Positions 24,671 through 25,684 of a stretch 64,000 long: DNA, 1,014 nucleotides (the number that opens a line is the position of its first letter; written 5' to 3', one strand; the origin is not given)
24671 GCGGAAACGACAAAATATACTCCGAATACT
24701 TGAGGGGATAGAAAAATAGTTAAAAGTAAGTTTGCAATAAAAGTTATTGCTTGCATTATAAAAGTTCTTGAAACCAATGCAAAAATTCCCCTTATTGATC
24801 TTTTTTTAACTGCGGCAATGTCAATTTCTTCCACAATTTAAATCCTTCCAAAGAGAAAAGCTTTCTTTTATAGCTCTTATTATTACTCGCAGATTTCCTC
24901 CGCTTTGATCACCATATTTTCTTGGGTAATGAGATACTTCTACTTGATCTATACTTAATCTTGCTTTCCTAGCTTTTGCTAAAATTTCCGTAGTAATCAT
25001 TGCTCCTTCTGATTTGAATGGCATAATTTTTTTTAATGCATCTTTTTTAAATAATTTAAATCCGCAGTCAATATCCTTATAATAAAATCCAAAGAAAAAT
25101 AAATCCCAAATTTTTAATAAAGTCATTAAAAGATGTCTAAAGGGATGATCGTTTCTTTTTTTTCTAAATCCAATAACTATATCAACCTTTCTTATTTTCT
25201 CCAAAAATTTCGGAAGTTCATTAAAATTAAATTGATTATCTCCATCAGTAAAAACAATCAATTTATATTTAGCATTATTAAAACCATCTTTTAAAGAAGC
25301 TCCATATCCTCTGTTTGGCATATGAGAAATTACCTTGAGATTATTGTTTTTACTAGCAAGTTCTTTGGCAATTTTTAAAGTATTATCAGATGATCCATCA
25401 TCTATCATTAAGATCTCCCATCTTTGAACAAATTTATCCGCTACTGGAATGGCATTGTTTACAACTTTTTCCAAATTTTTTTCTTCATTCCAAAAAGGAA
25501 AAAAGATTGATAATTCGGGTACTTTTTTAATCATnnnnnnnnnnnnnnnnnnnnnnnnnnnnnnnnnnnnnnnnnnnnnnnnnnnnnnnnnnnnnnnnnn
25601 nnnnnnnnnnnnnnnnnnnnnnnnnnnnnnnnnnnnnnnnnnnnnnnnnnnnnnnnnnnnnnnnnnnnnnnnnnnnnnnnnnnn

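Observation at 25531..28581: Paralogous pair of unclassified 500 aa polytopic proteins with an HDD/TDD first-loop motif, a possible new GT-C family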

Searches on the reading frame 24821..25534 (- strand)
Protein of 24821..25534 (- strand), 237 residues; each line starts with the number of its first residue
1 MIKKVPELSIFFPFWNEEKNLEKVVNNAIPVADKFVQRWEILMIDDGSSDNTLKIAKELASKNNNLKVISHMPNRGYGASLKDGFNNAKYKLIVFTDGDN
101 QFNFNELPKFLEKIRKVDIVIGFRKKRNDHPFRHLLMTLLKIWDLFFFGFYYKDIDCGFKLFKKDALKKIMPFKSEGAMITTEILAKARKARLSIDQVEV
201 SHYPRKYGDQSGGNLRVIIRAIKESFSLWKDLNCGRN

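Call 3: search_protein_families(library=pfam, proteins=[window:24821-25534:-], max_evalue=1)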
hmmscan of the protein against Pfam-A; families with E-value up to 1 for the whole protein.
window:24821-25534:- (237 aa): 4 families
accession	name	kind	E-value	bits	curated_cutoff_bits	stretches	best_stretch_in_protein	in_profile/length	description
PF00535.33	Glycos_transf_2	-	1e-27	97.5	23.3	1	9-140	1-131/168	Glycosyl transferase family 2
PF10111.15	Glyco_tranf_2_2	-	2.1e-08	34.5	27.3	1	10-114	2-106/276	Glycosyltransferase like family 2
PF13641.12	Glyco_tranf_2_3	-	4e-06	27.5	27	1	6-113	1-110/230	Glycosyltransferase like family 2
PF00707.27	IF3_C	-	0.13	12.6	34.8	1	97-131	14-48/86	Translation initiation factor IF-3, C-terminal domain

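Call 5: search_protein_families(library=ncbifam, proteins=[window:24821-25534:-], max_evalue=1)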
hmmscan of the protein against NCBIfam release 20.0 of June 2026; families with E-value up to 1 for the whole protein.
window:24821-25534:- (237 aa): 27 families (the best 25 are shown)
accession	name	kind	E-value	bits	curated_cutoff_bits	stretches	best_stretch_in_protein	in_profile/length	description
NF007986.1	PRK10714.1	equivalog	1e-22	80.6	529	1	2-218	2-216/316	undecaprenyl-phosphate 4-deoxy-4-formamido-L-arabinose transferase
NF047588.1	GlcsyltransPgfSStrep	equivalog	9.6e-19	67.7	500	1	8-172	3-169/308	glycosyltransferase PgfS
TIGR03937.1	PgaC_IcaA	equivalog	6.8e-17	61.5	422.3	1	3-105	42-141/407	poly-beta-1,6-N-acetyl-D-glucosamine synthase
TIGR04182.1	glyco_TIGR04182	equivalog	2.5e-16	59.9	325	1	8-208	2-196/293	S-layer glycoprotein N-glycosyltransferase AglJ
NF047683.1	TeichurnBiosyTuaG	equivalog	7.9e-14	51.9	400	1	1-123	1-120/252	teichuronic acid biosynthesis protein TuaG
NF041391.1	DPhHxTase_Halo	equivalog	1.8e-12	46.7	375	1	15-201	4-182/213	dolichyl-phosphate hexose transferase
NF007482.0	PRK10073.1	equivalog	2.1e-12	46.7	423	1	2-108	2-104/334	glycosyltransferase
TIGR04283.1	glyco_like_mftF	equivalog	1.6e-10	41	182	1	8-148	1-132/221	TIGR04283 family arsenosugar biosynthesis glycosyltransferase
NF053739.1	GlytfEpsEBac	equivalog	2.7e-09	36.4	450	1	6-118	1-114/265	glycosyltransferase EpsE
NF058614.1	PPMAGASynPpgS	equivalog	1.7e-08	34.2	370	1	10-129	4-118/226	polyprenyl-phospho-N-acetylgalactosaminyl synthase PpgS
NF010496.0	PRK13915.1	equivalog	1.8e-08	33.8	262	1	4-100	29-127/307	glucosyl-3-phosphoglycerate synthase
NF041875.1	EPS_EpsD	equivalog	2.9e-08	33.5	370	1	9-112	2-102/325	exopolysaccharide biosynthesis glycosyltransferase EpsD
NF038302.1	EPS_HpsE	equivalog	5.3e-08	32.2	300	1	7-102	2-99/307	hormogonium polysaccharide biosynthesis glycosyltransferase HpsE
TIGR03965.1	mycofact_glyco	equivalog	6.3e-08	31.9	280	1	5-103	73-168/467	mycofactocin biosynthesis glycosyltransferase MftF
NF050050.1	ProtGlycPglI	equivalog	3.3e-07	30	500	1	6-115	2-109/306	GalNAc(5)-diNAcBac-PP-undecaprenol beta-1,3-glucosyltransferase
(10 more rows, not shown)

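Call 50: search_solved_structures(query=window:24821-25534:-, max_evalue=0.00001)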
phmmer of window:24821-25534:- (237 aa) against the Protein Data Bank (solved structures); distinct sequences matched with E-value up to 0.00001: 13.
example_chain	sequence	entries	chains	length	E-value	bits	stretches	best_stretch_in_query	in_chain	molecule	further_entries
9bhc_C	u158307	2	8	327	4.9e-18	68.7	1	5-218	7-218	Undecaprenyl-phosphate 4-deoxy-4-formamido-L-arabinose transferase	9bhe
8vxh_A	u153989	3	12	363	6.5e-18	68.3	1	5-218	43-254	Undecaprenyl-phosphate 4-deoxy-4-formamido-L-arabinose transferase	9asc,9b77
9hwj_A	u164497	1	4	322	1e-16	64.4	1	4-218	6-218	Undecaprenyl-phosphate 4-deoxy-4-formamido-L-arabinose transferase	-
2z87_A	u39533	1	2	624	5.4e-11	45.6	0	2-100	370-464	Chondroitin synthase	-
2z86_A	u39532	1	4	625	5.4e-11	45.6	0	2-100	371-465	Chondroitin synthase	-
5mlz_A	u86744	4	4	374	1.1e-10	44.7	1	7-137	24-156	Dolichol monophosphate mannose synthase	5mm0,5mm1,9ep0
5ekp_C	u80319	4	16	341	8.2e-10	41.8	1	6-129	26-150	Uncharacterized glycosyltransferase sll0501 | Glycosyltransferase sll0501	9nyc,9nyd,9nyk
5eke_A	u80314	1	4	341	8.2e-10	41.8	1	6-129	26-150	Uncharacterized glycosyltransferase sll0501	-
9nye_A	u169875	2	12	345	8.4e-10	41.8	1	6-129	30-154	Glycosyltransferase sll0501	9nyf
3bcv_A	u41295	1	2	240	4.8e-09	39.3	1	4-102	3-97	Putative glycosyltransferase protein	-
6p61_A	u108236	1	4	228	1.8e-08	37.4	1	2-106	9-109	Glycosyltransferase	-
5hea_A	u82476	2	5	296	2.6e-08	36.9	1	8-101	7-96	Putative glycosyltransferase (GalT1)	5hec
5tze_C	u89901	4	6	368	8.6e-06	28.6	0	8-107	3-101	Glycosyl transferase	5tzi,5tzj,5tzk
